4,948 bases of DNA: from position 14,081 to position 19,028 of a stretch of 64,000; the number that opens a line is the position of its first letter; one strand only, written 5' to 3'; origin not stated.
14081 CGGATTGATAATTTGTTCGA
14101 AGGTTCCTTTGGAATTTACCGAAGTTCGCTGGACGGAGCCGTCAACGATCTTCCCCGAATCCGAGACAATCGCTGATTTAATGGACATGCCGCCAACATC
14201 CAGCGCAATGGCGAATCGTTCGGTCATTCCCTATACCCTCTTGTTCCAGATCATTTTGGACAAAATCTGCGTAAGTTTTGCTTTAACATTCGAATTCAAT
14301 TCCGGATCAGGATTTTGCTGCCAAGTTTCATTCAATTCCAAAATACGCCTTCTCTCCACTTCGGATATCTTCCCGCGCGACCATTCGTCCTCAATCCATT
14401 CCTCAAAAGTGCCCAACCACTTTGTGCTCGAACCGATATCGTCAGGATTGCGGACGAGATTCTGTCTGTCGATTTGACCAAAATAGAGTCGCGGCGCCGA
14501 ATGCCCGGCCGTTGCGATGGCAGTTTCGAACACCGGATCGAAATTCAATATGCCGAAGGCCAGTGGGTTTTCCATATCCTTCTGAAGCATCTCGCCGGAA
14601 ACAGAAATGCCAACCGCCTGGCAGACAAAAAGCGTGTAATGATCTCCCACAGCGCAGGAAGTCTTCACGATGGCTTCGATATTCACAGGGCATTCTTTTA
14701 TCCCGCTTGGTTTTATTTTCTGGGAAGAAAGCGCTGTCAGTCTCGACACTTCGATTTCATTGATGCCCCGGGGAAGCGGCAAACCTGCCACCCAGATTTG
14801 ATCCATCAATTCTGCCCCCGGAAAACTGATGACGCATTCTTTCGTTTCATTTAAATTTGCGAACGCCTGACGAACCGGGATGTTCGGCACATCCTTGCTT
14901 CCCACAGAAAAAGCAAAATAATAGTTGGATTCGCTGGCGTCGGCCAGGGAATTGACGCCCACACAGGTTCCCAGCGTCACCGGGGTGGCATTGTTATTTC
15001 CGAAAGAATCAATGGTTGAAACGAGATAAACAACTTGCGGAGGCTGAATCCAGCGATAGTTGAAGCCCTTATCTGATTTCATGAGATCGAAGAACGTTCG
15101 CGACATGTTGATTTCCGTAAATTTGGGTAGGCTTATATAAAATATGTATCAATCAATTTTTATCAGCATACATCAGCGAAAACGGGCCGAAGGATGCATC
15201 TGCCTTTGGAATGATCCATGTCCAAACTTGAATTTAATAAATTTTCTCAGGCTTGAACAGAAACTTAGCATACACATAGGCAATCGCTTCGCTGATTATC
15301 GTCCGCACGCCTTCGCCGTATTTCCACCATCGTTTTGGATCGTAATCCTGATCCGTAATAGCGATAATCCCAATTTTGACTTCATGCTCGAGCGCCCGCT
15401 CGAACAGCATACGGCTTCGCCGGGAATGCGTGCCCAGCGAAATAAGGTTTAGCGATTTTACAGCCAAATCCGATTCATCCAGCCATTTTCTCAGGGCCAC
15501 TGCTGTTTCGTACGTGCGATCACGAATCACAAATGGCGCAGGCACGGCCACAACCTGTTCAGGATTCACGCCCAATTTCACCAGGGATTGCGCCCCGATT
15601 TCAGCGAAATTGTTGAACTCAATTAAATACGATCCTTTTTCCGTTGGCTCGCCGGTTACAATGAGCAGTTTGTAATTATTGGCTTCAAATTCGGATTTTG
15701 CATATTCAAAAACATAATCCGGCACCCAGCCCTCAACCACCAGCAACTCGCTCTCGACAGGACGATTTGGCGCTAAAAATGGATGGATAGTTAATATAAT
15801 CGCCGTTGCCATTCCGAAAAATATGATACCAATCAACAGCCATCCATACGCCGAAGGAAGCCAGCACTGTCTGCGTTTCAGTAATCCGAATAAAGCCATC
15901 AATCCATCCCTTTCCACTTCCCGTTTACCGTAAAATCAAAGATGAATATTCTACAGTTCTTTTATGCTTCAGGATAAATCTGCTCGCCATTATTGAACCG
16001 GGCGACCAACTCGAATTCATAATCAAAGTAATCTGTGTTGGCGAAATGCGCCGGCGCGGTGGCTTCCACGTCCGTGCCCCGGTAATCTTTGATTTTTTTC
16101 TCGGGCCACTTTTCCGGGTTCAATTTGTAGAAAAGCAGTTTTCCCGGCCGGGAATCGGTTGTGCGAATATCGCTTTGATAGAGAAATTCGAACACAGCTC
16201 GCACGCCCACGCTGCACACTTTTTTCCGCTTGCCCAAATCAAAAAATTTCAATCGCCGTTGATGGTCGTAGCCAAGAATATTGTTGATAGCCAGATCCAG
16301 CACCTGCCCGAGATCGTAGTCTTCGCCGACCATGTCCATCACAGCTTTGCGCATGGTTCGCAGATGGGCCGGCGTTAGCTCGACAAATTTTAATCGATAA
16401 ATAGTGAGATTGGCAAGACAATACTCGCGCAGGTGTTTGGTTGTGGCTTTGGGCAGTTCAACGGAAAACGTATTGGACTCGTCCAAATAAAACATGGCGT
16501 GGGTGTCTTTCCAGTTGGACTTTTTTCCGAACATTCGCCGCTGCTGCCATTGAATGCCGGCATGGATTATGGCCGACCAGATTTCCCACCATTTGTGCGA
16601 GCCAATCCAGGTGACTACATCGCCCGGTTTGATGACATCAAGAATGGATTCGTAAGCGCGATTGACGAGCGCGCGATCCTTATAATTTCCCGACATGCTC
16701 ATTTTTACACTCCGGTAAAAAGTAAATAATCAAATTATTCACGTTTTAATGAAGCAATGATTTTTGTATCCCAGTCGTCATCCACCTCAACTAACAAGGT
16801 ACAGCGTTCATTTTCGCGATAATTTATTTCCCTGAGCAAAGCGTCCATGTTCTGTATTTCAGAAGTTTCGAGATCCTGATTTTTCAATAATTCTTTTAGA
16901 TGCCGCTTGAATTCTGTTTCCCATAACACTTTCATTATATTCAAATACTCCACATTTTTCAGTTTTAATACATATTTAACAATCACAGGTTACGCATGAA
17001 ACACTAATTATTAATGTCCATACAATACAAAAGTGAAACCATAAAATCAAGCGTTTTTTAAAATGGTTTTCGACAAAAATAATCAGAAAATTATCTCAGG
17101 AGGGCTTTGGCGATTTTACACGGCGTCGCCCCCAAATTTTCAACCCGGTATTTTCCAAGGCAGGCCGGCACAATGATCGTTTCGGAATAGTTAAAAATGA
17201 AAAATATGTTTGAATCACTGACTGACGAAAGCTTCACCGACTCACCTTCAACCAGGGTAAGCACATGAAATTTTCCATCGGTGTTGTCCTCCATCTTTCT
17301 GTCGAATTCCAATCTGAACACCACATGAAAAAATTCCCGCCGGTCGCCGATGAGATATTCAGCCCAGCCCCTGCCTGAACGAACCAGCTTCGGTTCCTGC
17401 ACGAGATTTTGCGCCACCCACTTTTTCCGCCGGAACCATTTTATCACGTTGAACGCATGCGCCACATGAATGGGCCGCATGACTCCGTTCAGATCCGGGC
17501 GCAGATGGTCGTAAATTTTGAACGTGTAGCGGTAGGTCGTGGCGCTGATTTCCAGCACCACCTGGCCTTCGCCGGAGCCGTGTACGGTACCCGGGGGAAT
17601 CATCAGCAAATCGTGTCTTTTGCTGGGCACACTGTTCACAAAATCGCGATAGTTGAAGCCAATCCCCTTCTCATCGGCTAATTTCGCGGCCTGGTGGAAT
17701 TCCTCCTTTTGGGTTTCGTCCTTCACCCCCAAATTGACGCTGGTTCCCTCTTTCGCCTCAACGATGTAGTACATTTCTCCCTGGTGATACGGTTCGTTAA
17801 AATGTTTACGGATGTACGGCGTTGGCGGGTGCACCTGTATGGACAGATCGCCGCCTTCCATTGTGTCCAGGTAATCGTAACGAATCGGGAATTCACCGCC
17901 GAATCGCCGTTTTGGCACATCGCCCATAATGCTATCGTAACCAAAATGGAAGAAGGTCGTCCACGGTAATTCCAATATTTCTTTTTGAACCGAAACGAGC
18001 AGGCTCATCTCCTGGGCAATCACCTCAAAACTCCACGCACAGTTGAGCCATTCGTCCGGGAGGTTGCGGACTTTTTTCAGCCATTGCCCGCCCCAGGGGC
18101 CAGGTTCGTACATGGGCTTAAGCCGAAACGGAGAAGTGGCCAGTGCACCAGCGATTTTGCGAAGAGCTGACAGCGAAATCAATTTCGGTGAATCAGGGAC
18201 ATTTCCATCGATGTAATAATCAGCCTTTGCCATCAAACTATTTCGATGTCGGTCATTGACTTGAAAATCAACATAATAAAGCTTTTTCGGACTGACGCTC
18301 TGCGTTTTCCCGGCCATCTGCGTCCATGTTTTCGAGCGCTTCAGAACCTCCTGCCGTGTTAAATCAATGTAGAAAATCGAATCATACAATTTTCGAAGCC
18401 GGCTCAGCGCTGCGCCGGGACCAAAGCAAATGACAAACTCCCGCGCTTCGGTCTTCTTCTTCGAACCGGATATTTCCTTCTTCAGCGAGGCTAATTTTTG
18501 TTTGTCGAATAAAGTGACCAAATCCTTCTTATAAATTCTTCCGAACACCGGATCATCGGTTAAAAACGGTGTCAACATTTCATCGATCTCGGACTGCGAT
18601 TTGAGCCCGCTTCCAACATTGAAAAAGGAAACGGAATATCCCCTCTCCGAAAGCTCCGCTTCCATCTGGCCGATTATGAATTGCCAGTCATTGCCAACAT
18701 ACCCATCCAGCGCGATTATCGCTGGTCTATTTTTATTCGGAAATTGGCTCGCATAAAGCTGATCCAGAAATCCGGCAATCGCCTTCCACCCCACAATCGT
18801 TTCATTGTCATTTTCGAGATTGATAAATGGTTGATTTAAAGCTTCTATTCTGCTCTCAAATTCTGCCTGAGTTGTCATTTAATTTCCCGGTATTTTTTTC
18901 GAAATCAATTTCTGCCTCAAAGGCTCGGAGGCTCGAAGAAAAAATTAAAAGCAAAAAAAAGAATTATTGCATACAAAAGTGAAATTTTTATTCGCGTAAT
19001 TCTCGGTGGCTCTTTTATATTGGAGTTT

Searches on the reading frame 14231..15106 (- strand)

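Call 50: search_protein_families(library=pfam, proteins=[window:14231-15106:-], max_evalue=0.00001)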
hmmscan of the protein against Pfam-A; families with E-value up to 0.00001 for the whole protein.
window:14231-15106:- (291 aa): 1 family
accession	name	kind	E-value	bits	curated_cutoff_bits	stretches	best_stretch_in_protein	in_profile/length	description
PF01613.24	Flavin_Reduct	-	3.5e-09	37.4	27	1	23-175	5-139/153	Flavin reductase like domain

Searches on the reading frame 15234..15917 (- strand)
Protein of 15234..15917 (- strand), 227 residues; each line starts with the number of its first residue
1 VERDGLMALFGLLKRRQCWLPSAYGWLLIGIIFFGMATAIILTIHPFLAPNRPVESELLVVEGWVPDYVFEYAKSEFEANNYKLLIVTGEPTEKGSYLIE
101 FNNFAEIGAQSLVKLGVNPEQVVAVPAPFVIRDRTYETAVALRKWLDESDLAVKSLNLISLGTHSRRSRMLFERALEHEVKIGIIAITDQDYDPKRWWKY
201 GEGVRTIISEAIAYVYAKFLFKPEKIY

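Call 50: search_protein_families(library=pfam, proteins=[window:15234-15917:-], max_evalue=0.00001)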
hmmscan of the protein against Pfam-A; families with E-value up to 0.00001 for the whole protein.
window:15234-15917:- (227 aa): 1 family
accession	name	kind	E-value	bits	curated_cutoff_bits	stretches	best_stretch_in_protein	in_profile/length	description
PF02698.23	DUF218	-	1.9e-07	31.5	27.6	1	71-211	18-131/133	DUF218 domain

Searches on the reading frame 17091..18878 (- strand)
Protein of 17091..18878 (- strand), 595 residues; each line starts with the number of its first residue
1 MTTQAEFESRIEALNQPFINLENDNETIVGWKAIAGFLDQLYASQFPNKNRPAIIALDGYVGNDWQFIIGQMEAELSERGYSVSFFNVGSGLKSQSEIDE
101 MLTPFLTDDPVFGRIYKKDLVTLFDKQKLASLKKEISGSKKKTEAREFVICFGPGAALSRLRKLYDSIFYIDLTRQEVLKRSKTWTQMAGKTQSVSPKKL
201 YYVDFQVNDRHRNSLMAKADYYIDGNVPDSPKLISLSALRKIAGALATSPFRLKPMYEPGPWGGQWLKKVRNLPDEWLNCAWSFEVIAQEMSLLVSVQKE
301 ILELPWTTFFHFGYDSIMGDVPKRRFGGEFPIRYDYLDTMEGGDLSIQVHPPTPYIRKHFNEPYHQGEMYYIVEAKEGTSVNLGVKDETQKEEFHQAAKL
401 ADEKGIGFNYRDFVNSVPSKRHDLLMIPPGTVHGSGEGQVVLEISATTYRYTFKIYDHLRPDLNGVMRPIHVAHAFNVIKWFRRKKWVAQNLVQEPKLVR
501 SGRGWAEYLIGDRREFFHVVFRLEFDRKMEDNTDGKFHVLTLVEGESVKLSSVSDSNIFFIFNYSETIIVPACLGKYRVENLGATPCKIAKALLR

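Call 51: search_protein_families(library=pfam, proteins=[window:17091-18878:-], max_evalue=0.00001)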
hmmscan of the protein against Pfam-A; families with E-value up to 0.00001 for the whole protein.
window:17091-18878:- (595 aa): 0 families

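Call 57: search_protein_families(library=ncbifam, proteins=[window:17091-18878:-], max_evalue=0.001)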
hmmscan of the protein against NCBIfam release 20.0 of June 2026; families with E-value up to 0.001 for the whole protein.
window:17091-18878:- (595 aa): 1 family
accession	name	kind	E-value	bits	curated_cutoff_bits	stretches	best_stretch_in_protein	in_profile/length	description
TIGR00218.1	manA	equivalog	0.00019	20.7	116.2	0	389-548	181-322/359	mannose-6-phosphate isomerase, class I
